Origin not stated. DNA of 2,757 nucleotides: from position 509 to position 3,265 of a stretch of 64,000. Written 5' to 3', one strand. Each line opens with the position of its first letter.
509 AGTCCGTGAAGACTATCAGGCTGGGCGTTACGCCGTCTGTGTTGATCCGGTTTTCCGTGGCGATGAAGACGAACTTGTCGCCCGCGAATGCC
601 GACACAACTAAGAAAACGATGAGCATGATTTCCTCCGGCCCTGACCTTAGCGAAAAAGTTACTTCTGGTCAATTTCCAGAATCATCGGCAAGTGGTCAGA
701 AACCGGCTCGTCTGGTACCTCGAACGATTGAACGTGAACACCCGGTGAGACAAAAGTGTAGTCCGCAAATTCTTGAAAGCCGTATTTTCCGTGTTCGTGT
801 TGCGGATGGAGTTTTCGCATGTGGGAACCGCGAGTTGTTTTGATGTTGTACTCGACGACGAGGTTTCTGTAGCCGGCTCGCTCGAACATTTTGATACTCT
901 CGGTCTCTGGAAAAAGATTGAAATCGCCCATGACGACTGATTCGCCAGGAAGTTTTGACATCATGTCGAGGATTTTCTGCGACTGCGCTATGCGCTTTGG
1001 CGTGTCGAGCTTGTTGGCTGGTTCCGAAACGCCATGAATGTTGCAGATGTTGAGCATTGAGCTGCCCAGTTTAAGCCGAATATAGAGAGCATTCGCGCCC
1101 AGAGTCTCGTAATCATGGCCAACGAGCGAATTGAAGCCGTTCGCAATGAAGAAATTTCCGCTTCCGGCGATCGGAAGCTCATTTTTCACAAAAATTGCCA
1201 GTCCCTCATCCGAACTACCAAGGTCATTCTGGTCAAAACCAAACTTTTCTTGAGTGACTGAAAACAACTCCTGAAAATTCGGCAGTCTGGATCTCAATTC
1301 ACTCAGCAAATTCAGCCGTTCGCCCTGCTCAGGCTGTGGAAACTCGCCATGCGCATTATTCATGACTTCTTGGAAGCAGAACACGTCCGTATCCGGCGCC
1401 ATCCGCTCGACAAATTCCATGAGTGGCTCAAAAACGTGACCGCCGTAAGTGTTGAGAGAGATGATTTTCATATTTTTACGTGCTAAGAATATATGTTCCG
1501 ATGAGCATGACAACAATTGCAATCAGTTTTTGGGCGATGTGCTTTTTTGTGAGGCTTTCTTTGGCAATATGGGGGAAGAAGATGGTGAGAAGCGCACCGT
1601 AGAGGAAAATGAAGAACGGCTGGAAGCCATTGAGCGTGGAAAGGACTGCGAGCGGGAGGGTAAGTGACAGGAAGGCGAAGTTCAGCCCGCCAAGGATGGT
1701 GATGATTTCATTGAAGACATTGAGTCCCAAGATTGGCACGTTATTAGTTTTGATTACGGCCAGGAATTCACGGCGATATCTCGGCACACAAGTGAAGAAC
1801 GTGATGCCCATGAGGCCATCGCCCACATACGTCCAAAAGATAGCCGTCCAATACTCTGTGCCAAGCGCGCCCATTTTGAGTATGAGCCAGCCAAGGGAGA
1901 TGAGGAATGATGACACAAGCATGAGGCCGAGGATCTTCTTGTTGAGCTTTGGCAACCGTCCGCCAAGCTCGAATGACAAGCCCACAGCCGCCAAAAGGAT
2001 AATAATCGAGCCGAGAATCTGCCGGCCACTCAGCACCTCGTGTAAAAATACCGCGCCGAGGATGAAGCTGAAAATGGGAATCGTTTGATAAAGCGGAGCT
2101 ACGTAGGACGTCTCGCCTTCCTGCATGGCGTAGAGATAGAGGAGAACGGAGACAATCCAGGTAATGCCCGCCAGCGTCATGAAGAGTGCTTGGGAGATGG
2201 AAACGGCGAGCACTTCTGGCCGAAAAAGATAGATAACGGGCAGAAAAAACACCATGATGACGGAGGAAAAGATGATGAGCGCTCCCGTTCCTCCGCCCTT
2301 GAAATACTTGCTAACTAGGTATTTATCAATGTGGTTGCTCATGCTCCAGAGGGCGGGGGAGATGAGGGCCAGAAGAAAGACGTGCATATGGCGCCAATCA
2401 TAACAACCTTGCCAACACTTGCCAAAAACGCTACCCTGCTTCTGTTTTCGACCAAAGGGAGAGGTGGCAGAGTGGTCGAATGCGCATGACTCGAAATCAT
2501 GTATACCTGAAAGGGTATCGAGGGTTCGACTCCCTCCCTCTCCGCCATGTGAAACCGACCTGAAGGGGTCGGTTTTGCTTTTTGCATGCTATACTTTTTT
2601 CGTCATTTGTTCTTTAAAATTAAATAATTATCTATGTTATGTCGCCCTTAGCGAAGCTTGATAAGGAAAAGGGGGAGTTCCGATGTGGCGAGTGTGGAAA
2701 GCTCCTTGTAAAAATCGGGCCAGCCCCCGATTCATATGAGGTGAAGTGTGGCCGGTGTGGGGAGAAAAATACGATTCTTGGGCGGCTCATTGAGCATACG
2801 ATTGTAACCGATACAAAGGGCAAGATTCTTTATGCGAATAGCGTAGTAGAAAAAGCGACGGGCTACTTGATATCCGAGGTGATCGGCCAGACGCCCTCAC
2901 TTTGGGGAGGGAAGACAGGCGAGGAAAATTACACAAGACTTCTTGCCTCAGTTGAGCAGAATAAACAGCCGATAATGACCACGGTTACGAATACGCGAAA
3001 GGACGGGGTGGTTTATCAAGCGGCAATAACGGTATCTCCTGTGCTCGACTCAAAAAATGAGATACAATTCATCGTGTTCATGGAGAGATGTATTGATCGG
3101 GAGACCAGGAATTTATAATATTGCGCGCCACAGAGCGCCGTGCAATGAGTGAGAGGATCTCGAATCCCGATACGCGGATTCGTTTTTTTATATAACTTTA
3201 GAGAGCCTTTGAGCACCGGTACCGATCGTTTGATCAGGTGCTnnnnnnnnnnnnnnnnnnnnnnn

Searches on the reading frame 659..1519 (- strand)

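Call 8: search_protein_families(library=pfam, proteins=[window:659-1519:-], max_evalue=0.001)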
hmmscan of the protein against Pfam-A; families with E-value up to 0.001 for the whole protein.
window:659-1519:- (286 aa): 1 family
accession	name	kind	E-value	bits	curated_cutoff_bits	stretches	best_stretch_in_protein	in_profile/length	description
PF03372.29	Exo_endo_phos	-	3.1e-12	47.2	24.5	1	21-276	2-225/225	Endonuclease/Exonuclease/phosphatase family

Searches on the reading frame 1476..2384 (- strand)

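Call 8: search_protein_families(library=pfam, proteins=[window:1476-2384:-], max_evalue=0.001)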
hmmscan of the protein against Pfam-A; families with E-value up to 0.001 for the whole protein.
window:1476-2384:- (302 aa): 1 family
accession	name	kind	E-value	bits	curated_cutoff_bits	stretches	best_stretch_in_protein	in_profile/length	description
PF00892.27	EamA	-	1.3e-10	42.1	28.2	1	4-137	5-134/135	EamA-like transporter family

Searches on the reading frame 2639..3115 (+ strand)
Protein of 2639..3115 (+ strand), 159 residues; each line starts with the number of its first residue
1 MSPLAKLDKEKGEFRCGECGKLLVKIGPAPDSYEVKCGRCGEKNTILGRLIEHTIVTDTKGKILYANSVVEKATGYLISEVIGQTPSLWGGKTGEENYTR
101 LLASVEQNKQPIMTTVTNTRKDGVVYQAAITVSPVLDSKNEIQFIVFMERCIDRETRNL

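Call 8: search_protein_families(library=pfam, proteins=[window:2639-3115:+], max_evalue=0.001)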
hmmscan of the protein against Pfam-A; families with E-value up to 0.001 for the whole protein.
window:2639-3115:+ (159 aa): 4 families
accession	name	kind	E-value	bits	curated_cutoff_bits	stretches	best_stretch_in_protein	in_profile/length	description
PF00989.32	PAS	-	1.5e-12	48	22.6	1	46-149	6-111/113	PAS fold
PF13426.13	PAS_9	-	2.3e-11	44.3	27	1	54-147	4-96/103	PAS domain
PF10122.14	Zn_ribbon_Com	-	2e-07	30.8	22.9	1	13-46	4-36/52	Mu-like prophage protein Com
PF08448.16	PAS_4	-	1.8e-05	25.4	23.1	1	54-148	8-101/110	PAS fold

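Call 65: find_encoding_contigs(protein=window:2639-3115:+, flank=10000, max_places=2)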
Protein window:2639-3115:+ (159 aa): 4 contigs read that carry it; 2 places shown.
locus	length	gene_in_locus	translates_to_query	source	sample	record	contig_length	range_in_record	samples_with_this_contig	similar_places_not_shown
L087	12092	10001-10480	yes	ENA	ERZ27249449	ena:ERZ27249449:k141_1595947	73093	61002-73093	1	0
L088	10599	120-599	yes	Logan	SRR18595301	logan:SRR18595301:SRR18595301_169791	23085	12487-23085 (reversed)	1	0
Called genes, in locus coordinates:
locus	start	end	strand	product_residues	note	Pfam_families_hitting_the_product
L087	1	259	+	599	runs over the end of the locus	PF00664:ABC_membrane, PF00005:ABC_tran, PF02463:SMC_N (weak)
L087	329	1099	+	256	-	-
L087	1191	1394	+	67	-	-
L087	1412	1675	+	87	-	PF05015:HigB-like_toxin (weak)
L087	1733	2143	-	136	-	-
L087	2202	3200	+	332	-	PF00578:AhpC-TSA, PF08534:Redoxin, PF13905:Thioredoxin_8 (weak), PF17991:Thioredoxin_10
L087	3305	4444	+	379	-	PF00266:Aminotran_5, PF00155:Aminotran_1_2 (weak)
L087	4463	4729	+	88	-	PF13459:Fer4_15, PF13370:Fer4_13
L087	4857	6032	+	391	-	PF07992:Pyr_redox_2, PF00070:Pyr_redox (weak), PF18267:Rubredoxin_C (weak)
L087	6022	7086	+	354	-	PF01380:SIS (faint), PF10432:bact-PGI_C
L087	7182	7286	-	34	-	-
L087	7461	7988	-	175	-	-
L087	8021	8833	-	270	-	PF03372:Exo_endo_phos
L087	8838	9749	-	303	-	PF00892:EamA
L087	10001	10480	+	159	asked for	PF10122:Zn_ribbon_Com (weak), PF00989:PAS, PF08448:PAS_4 (weak), PF13426:PAS_9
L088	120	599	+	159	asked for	PF10122:Zn_ribbon_Com (weak), PF00989:PAS, PF08448:PAS_4 (weak), PF13426:PAS_9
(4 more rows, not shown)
